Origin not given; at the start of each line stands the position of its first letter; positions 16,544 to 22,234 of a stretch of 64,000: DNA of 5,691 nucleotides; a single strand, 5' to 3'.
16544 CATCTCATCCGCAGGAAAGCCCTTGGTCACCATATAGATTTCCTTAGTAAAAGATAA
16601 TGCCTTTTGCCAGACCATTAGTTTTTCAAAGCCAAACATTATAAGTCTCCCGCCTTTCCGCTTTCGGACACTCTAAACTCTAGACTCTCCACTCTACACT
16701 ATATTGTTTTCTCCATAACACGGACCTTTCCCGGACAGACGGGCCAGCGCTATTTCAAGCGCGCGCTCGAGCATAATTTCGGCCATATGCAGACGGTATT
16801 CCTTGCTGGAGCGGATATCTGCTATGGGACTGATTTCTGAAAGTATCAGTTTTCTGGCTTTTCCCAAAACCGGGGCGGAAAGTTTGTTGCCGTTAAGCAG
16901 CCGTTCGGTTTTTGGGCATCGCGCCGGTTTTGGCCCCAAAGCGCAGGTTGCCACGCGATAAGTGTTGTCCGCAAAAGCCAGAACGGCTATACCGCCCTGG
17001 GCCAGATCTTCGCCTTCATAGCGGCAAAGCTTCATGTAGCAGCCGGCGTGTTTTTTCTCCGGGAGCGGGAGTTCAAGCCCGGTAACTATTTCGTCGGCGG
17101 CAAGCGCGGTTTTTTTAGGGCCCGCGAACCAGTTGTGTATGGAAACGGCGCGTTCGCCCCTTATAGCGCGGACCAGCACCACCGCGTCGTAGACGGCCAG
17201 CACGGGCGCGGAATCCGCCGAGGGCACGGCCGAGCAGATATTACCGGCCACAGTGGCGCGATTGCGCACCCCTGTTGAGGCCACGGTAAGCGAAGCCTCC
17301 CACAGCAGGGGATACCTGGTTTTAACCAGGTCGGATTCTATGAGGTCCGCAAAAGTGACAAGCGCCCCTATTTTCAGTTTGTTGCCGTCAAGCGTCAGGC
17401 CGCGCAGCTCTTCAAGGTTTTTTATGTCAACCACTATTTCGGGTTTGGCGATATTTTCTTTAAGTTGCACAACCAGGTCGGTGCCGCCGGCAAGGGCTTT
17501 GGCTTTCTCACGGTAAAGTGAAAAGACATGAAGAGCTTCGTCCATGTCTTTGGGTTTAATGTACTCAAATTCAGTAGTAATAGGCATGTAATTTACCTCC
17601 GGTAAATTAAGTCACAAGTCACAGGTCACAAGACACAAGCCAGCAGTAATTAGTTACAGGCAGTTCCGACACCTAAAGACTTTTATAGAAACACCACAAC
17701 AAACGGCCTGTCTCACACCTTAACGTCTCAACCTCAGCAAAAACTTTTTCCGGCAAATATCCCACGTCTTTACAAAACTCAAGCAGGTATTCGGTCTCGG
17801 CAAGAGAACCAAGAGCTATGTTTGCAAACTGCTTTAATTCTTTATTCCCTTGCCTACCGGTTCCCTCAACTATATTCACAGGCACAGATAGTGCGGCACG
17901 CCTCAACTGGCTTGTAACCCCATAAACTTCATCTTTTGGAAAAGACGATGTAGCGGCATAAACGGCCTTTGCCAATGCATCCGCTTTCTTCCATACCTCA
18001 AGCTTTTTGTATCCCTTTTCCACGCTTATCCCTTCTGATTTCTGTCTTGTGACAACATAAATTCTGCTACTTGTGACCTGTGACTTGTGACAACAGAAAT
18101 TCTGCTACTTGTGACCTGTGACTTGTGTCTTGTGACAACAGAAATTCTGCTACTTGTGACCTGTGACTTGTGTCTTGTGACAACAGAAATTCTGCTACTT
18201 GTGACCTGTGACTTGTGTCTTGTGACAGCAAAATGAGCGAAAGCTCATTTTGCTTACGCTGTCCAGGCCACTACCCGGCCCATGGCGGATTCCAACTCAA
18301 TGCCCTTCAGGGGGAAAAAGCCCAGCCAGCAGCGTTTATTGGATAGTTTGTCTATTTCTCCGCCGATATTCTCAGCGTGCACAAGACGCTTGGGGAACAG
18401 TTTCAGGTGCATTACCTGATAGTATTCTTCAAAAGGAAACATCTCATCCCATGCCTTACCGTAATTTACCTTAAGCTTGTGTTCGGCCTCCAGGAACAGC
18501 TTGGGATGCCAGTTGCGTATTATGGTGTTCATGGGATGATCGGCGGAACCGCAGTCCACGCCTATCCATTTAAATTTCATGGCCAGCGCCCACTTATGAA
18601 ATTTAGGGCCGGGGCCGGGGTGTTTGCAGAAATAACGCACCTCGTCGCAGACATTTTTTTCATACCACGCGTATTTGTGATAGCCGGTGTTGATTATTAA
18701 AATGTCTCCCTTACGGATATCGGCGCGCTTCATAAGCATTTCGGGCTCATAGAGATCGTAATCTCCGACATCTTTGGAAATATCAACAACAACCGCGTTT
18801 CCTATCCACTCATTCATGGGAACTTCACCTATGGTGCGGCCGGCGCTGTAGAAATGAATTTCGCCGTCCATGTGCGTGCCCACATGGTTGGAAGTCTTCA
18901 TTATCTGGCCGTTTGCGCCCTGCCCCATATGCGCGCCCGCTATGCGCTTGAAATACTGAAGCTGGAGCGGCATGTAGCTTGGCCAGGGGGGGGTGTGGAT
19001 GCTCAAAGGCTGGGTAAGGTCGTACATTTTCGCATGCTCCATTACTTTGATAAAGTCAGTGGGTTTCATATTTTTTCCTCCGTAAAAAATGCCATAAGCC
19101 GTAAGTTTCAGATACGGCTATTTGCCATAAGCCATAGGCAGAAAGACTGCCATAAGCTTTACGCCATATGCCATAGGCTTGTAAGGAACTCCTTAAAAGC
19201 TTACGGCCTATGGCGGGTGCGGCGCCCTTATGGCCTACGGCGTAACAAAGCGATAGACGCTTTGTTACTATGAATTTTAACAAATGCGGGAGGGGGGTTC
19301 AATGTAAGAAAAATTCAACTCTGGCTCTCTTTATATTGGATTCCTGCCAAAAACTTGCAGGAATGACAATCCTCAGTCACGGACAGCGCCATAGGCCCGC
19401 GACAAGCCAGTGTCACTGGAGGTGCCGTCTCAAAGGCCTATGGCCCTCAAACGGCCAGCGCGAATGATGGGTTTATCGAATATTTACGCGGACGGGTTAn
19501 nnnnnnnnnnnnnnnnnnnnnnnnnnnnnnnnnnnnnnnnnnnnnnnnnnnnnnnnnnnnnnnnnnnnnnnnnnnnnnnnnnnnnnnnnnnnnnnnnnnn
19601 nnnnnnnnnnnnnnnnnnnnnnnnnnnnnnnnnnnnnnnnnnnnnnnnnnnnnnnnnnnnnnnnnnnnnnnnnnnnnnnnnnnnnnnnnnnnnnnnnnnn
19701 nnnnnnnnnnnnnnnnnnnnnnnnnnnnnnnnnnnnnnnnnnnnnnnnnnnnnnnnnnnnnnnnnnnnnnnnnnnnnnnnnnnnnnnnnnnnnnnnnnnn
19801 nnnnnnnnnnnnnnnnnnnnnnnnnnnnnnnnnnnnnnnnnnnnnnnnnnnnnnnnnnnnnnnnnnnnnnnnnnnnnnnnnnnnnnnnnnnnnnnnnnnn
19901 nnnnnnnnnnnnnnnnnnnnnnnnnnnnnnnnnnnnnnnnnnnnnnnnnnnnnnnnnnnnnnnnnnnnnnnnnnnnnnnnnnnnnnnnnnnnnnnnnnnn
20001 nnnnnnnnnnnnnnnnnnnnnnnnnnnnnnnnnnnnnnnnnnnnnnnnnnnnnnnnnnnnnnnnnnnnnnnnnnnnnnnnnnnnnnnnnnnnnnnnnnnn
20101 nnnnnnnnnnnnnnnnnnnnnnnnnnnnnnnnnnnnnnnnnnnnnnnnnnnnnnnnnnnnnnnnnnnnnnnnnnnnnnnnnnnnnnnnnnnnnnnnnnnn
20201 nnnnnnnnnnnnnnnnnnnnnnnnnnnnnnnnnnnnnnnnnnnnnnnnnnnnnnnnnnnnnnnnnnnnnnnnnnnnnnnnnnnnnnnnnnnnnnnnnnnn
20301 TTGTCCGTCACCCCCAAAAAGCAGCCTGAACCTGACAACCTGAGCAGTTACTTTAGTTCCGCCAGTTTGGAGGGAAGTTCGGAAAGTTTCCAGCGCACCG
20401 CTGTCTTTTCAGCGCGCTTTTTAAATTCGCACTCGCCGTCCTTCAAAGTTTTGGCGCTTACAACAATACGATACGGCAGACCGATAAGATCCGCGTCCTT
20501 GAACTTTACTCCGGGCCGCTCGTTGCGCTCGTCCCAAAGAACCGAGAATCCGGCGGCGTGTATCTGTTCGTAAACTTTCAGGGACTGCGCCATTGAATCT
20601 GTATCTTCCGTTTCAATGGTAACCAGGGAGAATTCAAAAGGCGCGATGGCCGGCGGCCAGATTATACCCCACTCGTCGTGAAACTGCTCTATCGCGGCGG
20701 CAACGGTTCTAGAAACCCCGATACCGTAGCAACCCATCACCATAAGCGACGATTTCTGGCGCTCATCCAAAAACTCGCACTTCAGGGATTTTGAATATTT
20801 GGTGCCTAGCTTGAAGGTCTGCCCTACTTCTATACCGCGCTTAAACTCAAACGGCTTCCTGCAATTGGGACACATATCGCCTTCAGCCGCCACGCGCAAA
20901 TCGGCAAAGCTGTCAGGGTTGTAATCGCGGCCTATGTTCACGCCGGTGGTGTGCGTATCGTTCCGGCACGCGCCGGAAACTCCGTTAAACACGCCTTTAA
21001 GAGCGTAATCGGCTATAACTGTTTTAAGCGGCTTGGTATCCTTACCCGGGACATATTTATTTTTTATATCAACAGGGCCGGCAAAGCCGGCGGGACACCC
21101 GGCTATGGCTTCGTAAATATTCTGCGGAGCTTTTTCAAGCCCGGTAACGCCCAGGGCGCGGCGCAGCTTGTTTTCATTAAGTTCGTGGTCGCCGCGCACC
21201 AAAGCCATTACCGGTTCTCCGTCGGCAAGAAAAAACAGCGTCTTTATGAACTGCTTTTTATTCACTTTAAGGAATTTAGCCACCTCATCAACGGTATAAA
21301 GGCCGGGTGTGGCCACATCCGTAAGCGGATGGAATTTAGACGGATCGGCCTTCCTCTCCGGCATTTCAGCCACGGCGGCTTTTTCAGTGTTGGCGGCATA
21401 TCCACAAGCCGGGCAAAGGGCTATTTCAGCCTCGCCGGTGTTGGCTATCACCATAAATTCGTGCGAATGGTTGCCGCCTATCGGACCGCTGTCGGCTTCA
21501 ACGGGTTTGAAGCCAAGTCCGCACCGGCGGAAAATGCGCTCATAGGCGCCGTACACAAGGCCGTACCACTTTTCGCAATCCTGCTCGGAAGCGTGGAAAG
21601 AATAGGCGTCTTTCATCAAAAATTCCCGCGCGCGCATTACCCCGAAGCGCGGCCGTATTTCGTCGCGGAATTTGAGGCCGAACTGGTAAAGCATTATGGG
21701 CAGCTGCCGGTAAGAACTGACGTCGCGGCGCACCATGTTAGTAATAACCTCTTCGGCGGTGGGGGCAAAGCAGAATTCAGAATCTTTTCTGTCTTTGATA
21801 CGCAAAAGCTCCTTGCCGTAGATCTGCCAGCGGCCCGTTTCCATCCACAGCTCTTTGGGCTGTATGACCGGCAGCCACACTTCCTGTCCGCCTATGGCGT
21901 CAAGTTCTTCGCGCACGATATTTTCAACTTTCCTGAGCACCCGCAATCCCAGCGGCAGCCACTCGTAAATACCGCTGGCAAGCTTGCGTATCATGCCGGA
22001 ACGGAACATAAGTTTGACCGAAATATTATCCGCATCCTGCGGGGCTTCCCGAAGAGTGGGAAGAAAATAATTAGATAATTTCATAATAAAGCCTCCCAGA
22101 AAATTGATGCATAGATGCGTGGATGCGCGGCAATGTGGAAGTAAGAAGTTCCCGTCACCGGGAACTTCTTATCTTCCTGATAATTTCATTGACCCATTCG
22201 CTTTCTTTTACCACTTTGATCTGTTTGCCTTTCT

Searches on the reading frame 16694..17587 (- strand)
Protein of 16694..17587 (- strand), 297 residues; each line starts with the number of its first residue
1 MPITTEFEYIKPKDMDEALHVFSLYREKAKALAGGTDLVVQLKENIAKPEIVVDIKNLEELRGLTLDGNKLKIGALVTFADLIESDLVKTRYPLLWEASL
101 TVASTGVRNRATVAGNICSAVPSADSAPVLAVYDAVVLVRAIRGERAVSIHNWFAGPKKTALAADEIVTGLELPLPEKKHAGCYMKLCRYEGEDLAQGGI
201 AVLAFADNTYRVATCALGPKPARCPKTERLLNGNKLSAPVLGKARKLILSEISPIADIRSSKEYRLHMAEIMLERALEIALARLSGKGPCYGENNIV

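Call 75: search_protein_families(library=pfam, proteins=[window:16694-17587:-], max_evalue=0.00001)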
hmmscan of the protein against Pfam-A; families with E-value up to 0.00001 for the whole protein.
window:16694-17587:- (297 aa): 2 families
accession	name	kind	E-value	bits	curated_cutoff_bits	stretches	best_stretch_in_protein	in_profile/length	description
PF00941.27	FAD_binding_5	-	1.3e-48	165.5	27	1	6-175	2-169/170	FAD binding domain in molybdopterin dehydrogenase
PF03450.22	CO_deh_flav_C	-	2.4e-14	53.7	25.5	1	193-278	11-100/102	CO dehydrogenase flavoprotein C-terminal domain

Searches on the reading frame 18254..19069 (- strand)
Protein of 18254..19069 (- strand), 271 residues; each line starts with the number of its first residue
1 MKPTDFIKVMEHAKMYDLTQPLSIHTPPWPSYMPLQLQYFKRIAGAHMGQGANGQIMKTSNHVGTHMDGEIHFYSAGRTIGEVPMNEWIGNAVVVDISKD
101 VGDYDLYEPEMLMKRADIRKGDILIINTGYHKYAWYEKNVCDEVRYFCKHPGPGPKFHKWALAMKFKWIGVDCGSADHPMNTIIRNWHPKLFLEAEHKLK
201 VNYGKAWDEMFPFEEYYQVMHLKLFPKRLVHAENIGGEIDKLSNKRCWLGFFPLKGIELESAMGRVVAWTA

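Call 75: search_protein_families(library=pfam, proteins=[window:18254-19069:-], max_evalue=0.00001)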
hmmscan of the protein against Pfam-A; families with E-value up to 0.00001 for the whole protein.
window:18254-19069:- (271 aa): 1 family
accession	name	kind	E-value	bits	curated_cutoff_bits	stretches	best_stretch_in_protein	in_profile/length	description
PF04199.19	Cyclase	-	2.1e-32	112.7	23.1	1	16-178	1-142/142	Putative cyclase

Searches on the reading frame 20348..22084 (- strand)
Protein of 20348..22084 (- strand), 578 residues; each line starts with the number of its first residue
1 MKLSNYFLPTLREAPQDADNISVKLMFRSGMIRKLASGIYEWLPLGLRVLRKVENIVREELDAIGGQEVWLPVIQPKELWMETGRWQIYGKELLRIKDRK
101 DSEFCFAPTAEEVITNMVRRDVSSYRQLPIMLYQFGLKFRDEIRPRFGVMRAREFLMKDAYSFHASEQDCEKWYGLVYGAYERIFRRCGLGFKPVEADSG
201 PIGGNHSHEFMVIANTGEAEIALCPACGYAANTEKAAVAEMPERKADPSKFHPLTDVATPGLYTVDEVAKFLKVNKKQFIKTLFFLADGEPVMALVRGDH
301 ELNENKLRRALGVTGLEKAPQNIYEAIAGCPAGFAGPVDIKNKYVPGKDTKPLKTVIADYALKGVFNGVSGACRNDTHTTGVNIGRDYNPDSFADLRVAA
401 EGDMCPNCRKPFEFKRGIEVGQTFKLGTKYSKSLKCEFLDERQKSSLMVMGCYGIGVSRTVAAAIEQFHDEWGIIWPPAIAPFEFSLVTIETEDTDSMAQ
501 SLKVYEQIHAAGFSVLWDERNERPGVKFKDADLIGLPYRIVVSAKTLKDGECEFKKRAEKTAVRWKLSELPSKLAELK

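Call 75: search_protein_families(library=pfam, proteins=[window:20348-22084:-], max_evalue=0.00001)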
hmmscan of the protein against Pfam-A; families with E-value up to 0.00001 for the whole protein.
window:20348-22084:- (578 aa): 3 families
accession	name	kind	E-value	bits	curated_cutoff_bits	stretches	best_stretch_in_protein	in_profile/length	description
PF00587.30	tRNA-synt_2b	-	6.3e-30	105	29.3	1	96-468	3-179/179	tRNA synthetase class II core domain (G, H, P, S and T)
PF04073.20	tRNA_edit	-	2.4e-20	73.3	25.5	1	259-382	1-116/123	Aminoacyl-tRNA editing domain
PF03129.25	HGTP_anticodon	-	3.2e-18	66.1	21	1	488-576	5-93/94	Anticodon binding domain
